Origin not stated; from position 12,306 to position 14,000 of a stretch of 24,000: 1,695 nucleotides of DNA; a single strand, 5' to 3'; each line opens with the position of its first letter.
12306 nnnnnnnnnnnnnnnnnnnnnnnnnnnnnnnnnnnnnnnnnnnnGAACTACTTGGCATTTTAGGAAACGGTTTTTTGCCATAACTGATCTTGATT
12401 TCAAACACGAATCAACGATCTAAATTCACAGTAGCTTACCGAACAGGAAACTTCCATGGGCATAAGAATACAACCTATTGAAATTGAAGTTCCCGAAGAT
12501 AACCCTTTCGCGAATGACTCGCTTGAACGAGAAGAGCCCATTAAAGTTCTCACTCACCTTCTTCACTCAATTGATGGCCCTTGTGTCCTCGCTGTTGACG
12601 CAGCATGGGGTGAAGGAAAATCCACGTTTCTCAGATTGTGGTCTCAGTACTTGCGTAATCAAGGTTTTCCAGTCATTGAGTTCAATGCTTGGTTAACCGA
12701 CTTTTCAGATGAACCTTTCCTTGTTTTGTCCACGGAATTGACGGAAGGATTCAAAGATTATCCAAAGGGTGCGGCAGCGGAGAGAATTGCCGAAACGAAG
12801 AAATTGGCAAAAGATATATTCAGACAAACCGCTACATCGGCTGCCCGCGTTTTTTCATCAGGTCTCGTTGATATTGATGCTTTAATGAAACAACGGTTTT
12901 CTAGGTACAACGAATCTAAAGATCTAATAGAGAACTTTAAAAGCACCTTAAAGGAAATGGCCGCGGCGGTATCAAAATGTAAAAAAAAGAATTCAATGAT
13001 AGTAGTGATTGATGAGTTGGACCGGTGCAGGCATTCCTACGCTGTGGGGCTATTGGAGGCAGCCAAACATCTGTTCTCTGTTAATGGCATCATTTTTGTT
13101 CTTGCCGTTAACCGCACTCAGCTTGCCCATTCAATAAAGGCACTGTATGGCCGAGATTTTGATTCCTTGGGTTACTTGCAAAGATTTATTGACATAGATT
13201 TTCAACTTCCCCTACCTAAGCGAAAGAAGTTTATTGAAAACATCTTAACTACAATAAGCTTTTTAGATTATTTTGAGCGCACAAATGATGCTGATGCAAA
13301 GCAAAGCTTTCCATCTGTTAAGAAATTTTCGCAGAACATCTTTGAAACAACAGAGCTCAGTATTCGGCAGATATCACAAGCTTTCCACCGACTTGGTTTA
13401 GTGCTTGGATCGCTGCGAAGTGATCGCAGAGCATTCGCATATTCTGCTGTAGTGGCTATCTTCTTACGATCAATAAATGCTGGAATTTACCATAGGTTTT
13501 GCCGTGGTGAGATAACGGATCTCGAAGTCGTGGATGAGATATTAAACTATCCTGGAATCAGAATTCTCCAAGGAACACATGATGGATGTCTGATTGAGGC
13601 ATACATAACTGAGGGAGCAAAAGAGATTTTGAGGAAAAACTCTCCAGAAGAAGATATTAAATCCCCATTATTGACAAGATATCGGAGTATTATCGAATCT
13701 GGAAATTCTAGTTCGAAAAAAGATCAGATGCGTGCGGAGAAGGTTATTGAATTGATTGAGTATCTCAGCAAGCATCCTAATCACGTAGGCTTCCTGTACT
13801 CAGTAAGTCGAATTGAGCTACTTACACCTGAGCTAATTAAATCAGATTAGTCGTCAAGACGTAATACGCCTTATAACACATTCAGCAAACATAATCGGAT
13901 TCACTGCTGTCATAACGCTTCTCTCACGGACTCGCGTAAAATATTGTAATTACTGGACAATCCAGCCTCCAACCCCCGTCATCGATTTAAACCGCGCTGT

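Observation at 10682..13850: Candidate uncharacterised defence module: SPPY methyltransferase + REase-like protein + stand-alone soluble KAP NTPase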

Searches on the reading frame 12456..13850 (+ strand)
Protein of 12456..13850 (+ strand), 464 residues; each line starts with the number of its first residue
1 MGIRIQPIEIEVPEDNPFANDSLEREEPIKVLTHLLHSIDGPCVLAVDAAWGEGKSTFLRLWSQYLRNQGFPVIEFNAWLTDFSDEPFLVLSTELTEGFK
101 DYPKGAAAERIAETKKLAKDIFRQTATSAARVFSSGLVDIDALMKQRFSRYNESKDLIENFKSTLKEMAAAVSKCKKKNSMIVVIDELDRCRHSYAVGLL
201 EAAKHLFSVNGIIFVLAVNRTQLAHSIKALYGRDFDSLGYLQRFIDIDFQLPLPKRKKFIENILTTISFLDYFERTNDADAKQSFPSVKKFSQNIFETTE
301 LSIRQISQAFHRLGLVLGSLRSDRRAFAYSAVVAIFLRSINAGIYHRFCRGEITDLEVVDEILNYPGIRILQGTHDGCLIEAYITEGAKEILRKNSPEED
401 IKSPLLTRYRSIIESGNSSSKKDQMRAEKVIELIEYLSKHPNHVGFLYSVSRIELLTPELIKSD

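Call 3: search_protein_families(library=pfam, proteins=[window:12456-13850:+], max_evalue=0.1)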
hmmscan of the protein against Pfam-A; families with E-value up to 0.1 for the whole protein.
window:12456-13850:+ (464 aa): 7 families
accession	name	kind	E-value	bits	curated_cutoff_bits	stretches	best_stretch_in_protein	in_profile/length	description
PF07693.20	KAP_NTPase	-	2.7e-36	125.8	20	1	32-307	8-280/293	KAP family P-loop domain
PF24883.2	NPHP3_N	-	0.0003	21.5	24.8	1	123-208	65-151/164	Nephrocystin 3, N-terminal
PF00004.35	AAA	-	0.0017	19.3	21.2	0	159-222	37-112/131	ATPase family associated with various cellular activities (AAA)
PF15478.11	LKAAEAR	-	0.0046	17.6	27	1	135-204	10-80/137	Family of unknown function with LKAAEAR motif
PF18558.8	HTH_51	-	0.012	15.8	50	0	297-323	26-52/88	Methyltransferase, Helix-turn-helix domain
PF25199.1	nSTAND_NTPase5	-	0.032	14.5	34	0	38-61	37-60/145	Novel STAND NTPase 5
PF01142.23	TruD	-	0.097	11.9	27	0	110-168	53-109/412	tRNA pseudouridine synthase D (TruD)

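Call 4: search_protein_families(library=padloc, proteins=[window:12456-13850:+], max_evalue=0.1)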
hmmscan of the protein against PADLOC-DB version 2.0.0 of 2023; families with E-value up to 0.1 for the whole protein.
window:12456-13850:+ (464 aa): 7 families
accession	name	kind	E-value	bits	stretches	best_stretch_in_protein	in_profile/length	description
PDLC04959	PDC-S20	-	5.3e-113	377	1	6-457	4-460/464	-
PDLC04956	PDC-S20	-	1.1e-41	141.7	1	23-375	14-382/450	-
PDLC04957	PDC-S20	-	3.3e-35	120.4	1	20-316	5-312/446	-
PDLC04958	PDC-S20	-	2.4e-32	110.9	1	20-318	3-318/458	-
PDLC02361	PifA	-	7.5e-20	69.1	1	42-263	40-265/720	PifA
PDLC02210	QatA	-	9.9e-13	45.4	2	158-252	187-278/593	-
PDLC02209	QatA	-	5.3e-11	39.8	2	109-229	136-252/646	-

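Call 5: search_protein_families(library=ncbifam, proteins=[window:12456-13850:+], max_evalue=0.1)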
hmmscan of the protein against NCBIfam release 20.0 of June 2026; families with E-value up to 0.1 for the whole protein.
window:12456-13850:+ (464 aa): 3 families
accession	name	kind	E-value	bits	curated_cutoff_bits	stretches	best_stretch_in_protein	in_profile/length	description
NF041923.1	QatA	equivalog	1.3e-11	43.9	600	2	118-253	145-282/628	Qat anti-phage system ATPase QatA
NF047389.1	ATPase_Sll1717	subfamily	0.00025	20.3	75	1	102-208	111-220/454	P-loop ATPase, Sll1717 family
NF047575.1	opine_bind_CntA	exception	0.0047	15.5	800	1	112-188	309-385/535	staphylopine-dependent metal ABC transporter substrate-binding lipoprotein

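Call 8: find_homologous_proteins(query=window:12456-13850:+, max_evalue=0.00001)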
Query window:12456-13850:+ (464 aa): 1326 proteins with E <= 0.00001 among 8000 candidates; the best 120 are listed.
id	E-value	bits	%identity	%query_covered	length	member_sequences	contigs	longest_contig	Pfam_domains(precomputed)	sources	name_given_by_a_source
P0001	0.0e+0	1019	99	100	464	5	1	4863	PF07693.21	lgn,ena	-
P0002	5.9e-187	640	73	85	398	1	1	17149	PF07693.21,PF24883.3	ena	-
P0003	3.5e-179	614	61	100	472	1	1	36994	PF07693.21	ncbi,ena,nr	ncbi:MAG: P-loop NTPase fold protein [Gammaproteobacteria bacterium]|nr:P-loop NTPase fold protein [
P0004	5.0e-151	521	52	99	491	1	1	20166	PF07693.21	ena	-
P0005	1.1e-149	517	52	99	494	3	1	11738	PF07693.21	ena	-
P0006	3.7e-149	515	52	99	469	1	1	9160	PF07693.21,PF24883.3,PF00004.36,PF13191.13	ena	-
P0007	4.3e-149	515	52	99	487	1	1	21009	PF07693.21,PF13191.13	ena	-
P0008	4.5e-149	515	52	99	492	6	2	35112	PF07693.21,PF13191.13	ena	-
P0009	5.8e-147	508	51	99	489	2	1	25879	PF07693.21,PF13191.13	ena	-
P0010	7.4e-147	508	51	99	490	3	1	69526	PF07693.21,PF24883.3,PF13191.13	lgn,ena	-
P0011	5.1e-146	505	51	99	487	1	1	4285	PF07693.21,PF13191.13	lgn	-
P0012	6.5e-146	504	51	99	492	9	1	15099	PF07693.21,PF13191.13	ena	-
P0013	1.2e-145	504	51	99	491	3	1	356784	PF07693.21,PF13191.13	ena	-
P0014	1.4e-145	503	51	99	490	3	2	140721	PF07693.21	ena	-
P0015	5.5e-145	501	51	99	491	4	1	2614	PF07693.21,PF13191.13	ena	-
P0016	1.5e-144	500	50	99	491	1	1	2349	PF07693.21,PF24883.3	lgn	-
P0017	3.7e-144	499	49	99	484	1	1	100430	PF07693.21,PF13191.13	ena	-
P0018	6.4e-143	495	51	99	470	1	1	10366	PF07693.21,PF24883.3,PF00004.36,PF13191.13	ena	-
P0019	1.5e-142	493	50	99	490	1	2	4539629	PF07693.21,PF13191.13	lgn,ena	-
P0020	1.6e-142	493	50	99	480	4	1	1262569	PF07693.21,PF00004.36,PF13191.13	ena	-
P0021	1.8e-142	493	51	99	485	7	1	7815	PF07693.21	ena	-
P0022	1.8e-142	493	50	99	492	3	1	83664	PF07693.21,PF24883.3,PF13191.13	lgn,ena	-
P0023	1.9e-142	493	50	99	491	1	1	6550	PF07693.21,PF13191.13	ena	-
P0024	2.9e-142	492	49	99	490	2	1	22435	PF07693.21,PF13191.13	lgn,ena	-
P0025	3.4e-142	492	48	100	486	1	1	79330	PF07693.21,PF24883.3,PF13191.13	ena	-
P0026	5.2e-142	492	50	99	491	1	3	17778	PF07693.21,PF13191.13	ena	-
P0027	6.2e-142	491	50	99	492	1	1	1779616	PF07693.21,PF24883.3,PF13191.13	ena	-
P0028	1.7e-141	490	50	99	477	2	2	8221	PF07693.21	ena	-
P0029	2.2e-141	490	49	99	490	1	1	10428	PF07693.21,PF13191.13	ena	-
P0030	4.2e-140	485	50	100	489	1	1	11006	PF07693.21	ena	-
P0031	6.3e-140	485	49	99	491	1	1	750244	PF07693.21,PF24883.3,PF13191.13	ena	-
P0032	8.4e-140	484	48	99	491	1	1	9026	PF07693.21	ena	-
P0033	9.5e-140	484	51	99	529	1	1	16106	PF07693.21,PF24883.3,PF13191.13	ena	-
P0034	1.0e-139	484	49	99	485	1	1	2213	PF07693.21,PF24883.3,PF13191.13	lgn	-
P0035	1.1e-139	484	48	100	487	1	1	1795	PF07693.21,PF24883.3,PF13191.13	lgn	-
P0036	1.3e-139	484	49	99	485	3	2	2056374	PF07693.21,PF13401.13,PF13191.13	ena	-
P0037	1.6e-139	483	50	99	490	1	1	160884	PF07693.21,PF13191.13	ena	-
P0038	1.6e-139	483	50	99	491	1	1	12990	PF07693.21,PF13191.13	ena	-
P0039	2.0e-139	483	49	99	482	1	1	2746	PF07693.21,PF13401.13,PF13191.13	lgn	-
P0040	2.8e-139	483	50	100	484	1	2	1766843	PF07693.21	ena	-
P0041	7.0e-139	481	50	99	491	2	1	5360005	PF07693.21,PF24883.3,PF13191.13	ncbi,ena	-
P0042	7.9e-139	481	49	99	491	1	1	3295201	PF07693.21,PF13191.13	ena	-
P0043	1.8e-138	480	50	99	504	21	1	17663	PF07693.21,PF13191.13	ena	-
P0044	2.0e-138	480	48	99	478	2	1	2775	PF07693.21,PF13401.13,PF13191.13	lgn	-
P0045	2.8e-138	479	48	100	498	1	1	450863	PF07693.21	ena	-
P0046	3.5e-138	479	48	99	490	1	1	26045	PF07693.21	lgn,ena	-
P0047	3.6e-138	479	48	99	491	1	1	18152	PF07693.21,PF24883.3,PF00004.36,PF13191.13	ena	-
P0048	4.0e-138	479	48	99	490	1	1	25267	PF07693.21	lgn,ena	-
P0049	4.2e-138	479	49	99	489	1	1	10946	PF07693.21,PF13191.13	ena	-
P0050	4.5e-138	479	50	100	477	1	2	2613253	PF07693.21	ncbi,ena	-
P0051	8.2e-138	478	48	99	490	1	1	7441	PF07693.21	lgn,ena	-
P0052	8.4e-138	478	49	99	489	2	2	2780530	PF07693.21,PF24883.3,PF13191.13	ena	-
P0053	9.2e-138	478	48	99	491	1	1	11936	PF07693.21,PF24883.3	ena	-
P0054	9.4e-138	478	48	100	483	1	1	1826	PF07693.21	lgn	-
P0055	1.2e-137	477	49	99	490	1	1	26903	PF07693.21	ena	-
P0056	1.2e-137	477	48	99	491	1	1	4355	PF07693.21,PF24883.3,PF13191.13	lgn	-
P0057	1.4e-137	477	49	99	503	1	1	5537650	PF07693.21,PF24883.3,PF13191.13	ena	-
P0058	1.7e-137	477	50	99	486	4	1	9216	PF07693.21,PF13191.13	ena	-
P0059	1.8e-137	477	47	100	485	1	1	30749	PF07693.21,PF24883.3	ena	-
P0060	2.0e-137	477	49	99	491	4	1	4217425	PF07693.21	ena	-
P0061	2.9e-137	476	50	100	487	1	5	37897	PF07693.21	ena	-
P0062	5.0e-137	475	50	100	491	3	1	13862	PF07693.21,PF13191.13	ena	-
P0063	5.5e-137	475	50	100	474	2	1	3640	PF07693.21,PF24883.3,PF13191.13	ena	-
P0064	6.0e-137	475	49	100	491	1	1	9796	PF07693.21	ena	-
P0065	6.4e-137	475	49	100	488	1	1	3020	PF07693.21,PF24883.3,PF13191.13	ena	-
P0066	1.0e-136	474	48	99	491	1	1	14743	PF07693.21,PF24883.3,PF13191.13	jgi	-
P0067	1.2e-136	474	47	100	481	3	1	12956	PF07693.21,PF24883.3,PF13191.13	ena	-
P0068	2.7e-136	473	48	99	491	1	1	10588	PF07693.21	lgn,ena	-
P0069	2.8e-136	473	48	99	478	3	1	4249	PF07693.21,PF24883.3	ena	-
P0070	3.7e-136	472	50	100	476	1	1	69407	PF07693.21,PF24883.3,PF13191.13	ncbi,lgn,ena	-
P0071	4.2e-136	472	49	99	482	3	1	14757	PF07693.21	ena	-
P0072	4.6e-136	472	50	99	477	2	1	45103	PF07693.21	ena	-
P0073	4.9e-136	472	49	99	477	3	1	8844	PF07693.21,PF24883.3,PF13191.13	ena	-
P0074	6.8e-136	471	49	99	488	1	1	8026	PF07693.21,PF13191.13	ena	-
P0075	7.8e-136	471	48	99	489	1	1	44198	PF07693.21,PF24883.3,PF00004.36,PF13191.13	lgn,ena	-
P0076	1.0e-135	471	50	99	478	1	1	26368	PF07693.21,PF13191.13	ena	-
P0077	1.6e-135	470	49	99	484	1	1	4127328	PF07693.21,PF24883.3,PF13401.13,PF01637.25,PF13191.13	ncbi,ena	-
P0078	1.9e-135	470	50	99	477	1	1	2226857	PF07693.21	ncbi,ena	-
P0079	2.0e-135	470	48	99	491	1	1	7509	PF07693.21,PF24883.3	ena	-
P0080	4.4e-135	469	47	99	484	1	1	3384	PF07693.21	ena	-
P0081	4.6e-135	469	48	99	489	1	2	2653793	PF07693.21,PF13191.13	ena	-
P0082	5.3e-135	469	48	100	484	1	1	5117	PF07693.21,PF24883.3,PF13191.13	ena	-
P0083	5.4e-135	468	48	99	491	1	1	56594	PF07693.21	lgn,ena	-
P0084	6.2e-135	468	49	99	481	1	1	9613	PF07693.21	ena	-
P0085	7.1e-135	468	47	100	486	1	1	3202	PF07693.21,PF24883.3,PF13191.13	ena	-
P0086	7.8e-135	468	47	99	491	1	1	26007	PF07693.21,PF24883.3,PF13191.13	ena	-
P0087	9.6e-135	468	50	99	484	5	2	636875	PF07693.21,PF13191.13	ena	-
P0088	1.1e-134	468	46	99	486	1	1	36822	PF07693.21,PF24883.3,PF13191.13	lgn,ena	-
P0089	1.4e-134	467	49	100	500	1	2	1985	PF07693.21,PF24883.3,PF13191.13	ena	-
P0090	1.6e-134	467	50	99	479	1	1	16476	PF07693.21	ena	-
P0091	1.8e-134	467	49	98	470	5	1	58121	PF07693.21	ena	-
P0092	2.8e-134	466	49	99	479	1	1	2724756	PF07693.21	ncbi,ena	-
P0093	4.5e-134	465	48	99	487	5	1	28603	PF07693.21,PF13191.13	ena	-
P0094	4.9e-134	465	49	99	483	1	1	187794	PF07693.21,PF24883.3,PF00004.36,PF13191.13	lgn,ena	-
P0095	4.9e-134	465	49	100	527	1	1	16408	PF07693.21,PF13191.13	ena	-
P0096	6.0e-134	465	48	99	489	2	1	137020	PF07693.21,PF24883.3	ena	-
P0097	6.1e-134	465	49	100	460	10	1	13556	PF07693.21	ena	-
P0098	6.4e-134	465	48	99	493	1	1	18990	PF07693.21,PF24883.3,PF13191.13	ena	-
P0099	6.5e-134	465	48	98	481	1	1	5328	PF07693.21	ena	-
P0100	7.8e-134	465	51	94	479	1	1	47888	PF07693.21,PF13191.13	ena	-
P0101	9.0e-134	464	47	99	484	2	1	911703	PF07693.21,PF13191.13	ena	-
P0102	9.9e-134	464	49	99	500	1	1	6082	PF07693.21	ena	-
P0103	1.3e-133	464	48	99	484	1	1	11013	PF07693.21,PF24883.3,PF13191.13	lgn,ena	-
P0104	1.8e-133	464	48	99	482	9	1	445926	PF07693.21,PF24883.3,PF13191.13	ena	-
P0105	1.8e-133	463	48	99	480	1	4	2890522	PF07693.21,PF00004.36,PF13191.13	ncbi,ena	-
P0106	2.1e-133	463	47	100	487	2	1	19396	PF07693.21,PF24883.3,PF13401.13,PF13191.13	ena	-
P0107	2.3e-133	463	50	100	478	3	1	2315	PF07693.21,PF24883.3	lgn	-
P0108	2.5e-133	463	46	99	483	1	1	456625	PF07693.21,PF24883.3,PF13191.13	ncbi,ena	-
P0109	2.9e-133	463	49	100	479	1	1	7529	PF07693.21,PF13191.13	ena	-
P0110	3.2e-133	463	49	99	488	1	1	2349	PF07693.21,PF13191.13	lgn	-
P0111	3.3e-133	463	46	100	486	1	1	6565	PF07693.21,PF24883.3,PF13191.13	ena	-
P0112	3.4e-133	463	49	100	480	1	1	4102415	PF07693.21,PF13191.13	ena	-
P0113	3.7e-133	462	49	99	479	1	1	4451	PF07693.21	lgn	-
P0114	4.6e-133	462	48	100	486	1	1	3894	PF07693.21,PF24883.3,PF13191.13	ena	-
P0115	4.7e-133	462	49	99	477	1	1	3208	PF07693.21,PF24883.3,PF00004.36,PF13191.13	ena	-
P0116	5.0e-133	462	47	99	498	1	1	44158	PF07693.21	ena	-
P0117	5.2e-133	462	50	99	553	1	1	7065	PF07693.21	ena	-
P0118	5.4e-133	462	49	99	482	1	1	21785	PF07693.21,PF00004.36,PF13191.13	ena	-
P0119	6.4e-133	462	50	99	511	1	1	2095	PF07693.21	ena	-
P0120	9.5e-133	461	47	99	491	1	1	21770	PF07693.21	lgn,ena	-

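Call 9: find_encoding_contigs(protein=P0001, flank=10000, max_places=4)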
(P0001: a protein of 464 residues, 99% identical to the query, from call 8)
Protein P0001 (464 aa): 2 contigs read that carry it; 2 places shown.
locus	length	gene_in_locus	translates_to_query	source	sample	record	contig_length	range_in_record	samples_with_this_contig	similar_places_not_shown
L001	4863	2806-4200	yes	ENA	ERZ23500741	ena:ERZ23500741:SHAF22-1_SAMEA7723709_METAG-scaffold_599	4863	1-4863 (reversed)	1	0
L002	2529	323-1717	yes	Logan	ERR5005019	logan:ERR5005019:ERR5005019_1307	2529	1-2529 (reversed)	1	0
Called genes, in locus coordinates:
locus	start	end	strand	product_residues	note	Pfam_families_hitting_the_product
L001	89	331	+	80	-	PF22513:FitA-like_RHH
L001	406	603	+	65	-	-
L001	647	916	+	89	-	PF12762:DDE_Tnp_IS1595 (weak)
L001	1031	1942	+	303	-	PF01555:N6_N4_Mtase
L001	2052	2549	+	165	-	PF14511:RE_EcoO109I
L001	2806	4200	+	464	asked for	PF07693:KAP_NTPase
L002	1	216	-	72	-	?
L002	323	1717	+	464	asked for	PF07693:KAP_NTPase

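Call 10: find_encoding_contigs(protein=P0002, flank=10000, max_places=4)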
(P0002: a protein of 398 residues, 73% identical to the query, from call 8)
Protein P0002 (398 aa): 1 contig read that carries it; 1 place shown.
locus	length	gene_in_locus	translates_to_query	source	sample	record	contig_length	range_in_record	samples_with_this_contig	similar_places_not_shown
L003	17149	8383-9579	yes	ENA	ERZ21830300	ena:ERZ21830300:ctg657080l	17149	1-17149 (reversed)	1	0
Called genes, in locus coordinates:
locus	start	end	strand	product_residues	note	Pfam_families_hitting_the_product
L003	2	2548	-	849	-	?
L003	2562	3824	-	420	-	PF26550:Tricorn_2nd (faint), PF07676:PD40 (weak), PF26549:Tricorn_N, PF07676:PD40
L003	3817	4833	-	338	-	PF00291:PALP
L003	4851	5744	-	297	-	PF00753:Lactamase_B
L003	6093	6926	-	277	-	PF02384:N6_Mtase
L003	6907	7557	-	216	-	PF12161:HsdM_N, PF02384:N6_Mtase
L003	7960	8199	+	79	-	-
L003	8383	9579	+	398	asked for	PF07693:KAP_NTPase, PF24883:NPHP3_N (faint)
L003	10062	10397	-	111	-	PF15731:MqsA_antitoxin (weak), PF13560:HTH_31, PF01381:HTH_3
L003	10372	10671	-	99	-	PF04365:BrnT_toxin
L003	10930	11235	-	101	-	PF05534:HicB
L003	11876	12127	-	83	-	-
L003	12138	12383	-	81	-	PF05015:HigB-like_toxin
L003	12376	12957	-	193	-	-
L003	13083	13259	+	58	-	-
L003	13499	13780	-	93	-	-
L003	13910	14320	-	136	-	-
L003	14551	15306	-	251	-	PF01292:Ni_hydr_CYTB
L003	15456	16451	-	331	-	PF00941:FAD_binding_5, PF03450:CO_deh_flav_C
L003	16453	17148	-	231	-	?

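Call 11: find_encoding_contigs(protein=P0003, flank=10000, max_places=4)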
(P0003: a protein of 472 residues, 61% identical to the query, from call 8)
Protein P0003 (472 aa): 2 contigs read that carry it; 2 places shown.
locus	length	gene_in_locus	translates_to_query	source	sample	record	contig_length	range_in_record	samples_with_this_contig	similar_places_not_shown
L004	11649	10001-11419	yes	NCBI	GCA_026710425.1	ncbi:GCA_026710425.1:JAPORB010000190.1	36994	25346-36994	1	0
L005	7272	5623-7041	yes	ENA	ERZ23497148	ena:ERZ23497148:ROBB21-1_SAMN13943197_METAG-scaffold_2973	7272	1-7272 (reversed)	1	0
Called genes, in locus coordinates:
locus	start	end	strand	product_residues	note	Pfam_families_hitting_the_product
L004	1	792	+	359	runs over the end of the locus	PF01636:APH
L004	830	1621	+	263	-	PF00106:adh_short, PF08659:KR (weak), PF13561:adh_short_C2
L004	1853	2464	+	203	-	-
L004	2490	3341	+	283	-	PF01564:Spermine_synth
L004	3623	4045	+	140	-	-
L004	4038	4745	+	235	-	-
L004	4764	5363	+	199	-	-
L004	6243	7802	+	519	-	PF09820:AAA-ATPase_like, PF08011:PDDEXK_9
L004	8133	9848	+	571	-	-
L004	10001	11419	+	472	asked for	PF07693:KAP_NTPase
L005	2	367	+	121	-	?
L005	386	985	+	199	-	-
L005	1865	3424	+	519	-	PF09820:AAA-ATPase_like, PF08011:PDDEXK_9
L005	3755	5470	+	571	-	-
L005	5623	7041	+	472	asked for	PF07693:KAP_NTPase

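Call 13: find_related_loci(query=A1, collection=genome_contigs, flank=10000)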
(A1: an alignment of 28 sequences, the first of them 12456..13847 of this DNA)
Query A1 (464 aa) in genome_contigs; peptide patterns used: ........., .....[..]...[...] (x = any residue, [..] = any of these).
599 stretches matched a pattern (row limit reached: there are more); 535 encode a relative of the query (tblastn E <= 1e-3); the best 80 are kept; 80 distinct loci.
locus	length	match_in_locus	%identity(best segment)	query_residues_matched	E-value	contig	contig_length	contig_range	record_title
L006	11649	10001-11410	61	1-464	0e+0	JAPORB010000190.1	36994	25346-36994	MAG: Gammaproteobacteria bacterium isolate CAR1_bin_10 NODE_355_length_36994_cov_9.33534, whole genome shotgun sequence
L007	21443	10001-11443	51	1-461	1e-156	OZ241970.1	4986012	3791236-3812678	MAG: Candidatus Versatilivorator sp. isolate cab9fe59-187a-48cc-98ea-4e9e5a22d3a3 genome assembly, chromosome: 1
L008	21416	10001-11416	50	1-461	1e-151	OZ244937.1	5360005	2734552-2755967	MAG: Candidatus Latescibacterota bacterium isolate 1c493fcc-a489-4500-a9bd-4f4019e95c1e genome assembly, chromosome: 1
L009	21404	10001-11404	50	1-462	5e-149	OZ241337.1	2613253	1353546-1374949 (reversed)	MAG: Nitrospirales bacterium isolate f26259d3-4dc5-40e9-b64d-64c16dbef0a4 genome assembly, chromosome: 1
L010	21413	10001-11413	49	1-461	3e-148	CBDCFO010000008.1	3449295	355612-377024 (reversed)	MAG: Bryobacterales bacterium isolate 36edf40f-bfcd-40a8-9d79-f36e49b9d440 genome assembly, contig: contig_8, whole geno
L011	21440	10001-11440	46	1-461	2e-144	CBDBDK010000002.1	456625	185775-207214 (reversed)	MAG: uncultured Candidatus Binatia bacterium isolate 2c216906-a703-41c5-82d5-ef5894461506 genome assembly, contig: conti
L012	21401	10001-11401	50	1-461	2e-144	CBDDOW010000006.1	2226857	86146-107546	MAG: Nitrospirales bacterium isolate 0b37e4ec-b941-4f54-8453-c20577e00895 genome assembly, contig: contig_6, whole genom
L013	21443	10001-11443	46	1-461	9e-144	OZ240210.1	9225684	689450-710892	MAG: Candidatus Marinacidobacterales bacterium isolate 0d31ad60-220b-4e30-b965-f5e03541a285 genome assembly, chromosome:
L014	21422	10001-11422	49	1-461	2e-143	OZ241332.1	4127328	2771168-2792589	MAG: uncultured Candidatus Binatia bacterium isolate ce7e85d1-9959-44a0-99a7-1c122dec4f51 genome assembly, chromosome: 1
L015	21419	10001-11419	50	1-461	9e-143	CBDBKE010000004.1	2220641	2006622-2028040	MAG: Terriglobia bacterium isolate 38b9ce2a-8c4d-4d07-85eb-86d09662256f genome assembly, contig: contig_4, whole genome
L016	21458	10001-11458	46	1-461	4e-142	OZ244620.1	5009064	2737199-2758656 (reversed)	MAG: uncultured Candidatus Binatia bacterium isolate a6e05b1d-2203-4d92-b789-b8e4a46226c9 genome assembly, chromosome: 1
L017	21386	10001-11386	50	1-462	2e-146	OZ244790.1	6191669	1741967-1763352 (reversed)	MAG: Candidatus Latescibacterota bacterium isolate 46c83e85-0880-45c6-8d78-79488e6eca4b genome assembly, chromosome: 1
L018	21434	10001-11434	49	1-461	2e-139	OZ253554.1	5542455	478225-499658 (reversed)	MAG: Terriglobia bacterium isolate 396977cd-f3bc-4a7a-a902-c7514da379ca genome assembly, chromosome: 1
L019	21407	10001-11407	46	1-461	8e-138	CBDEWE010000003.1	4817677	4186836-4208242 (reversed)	MAG: uncultured Candidatus Binatia bacterium isolate a8241130-b51f-4fa7-9d5c-c617c4ae5504 genome assembly, contig: conti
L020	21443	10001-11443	47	1-461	3e-137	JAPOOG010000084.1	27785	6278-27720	MAG: Bryobacterales bacterium isolate APA_bin_29 c_000000056978, whole genome shotgun sequence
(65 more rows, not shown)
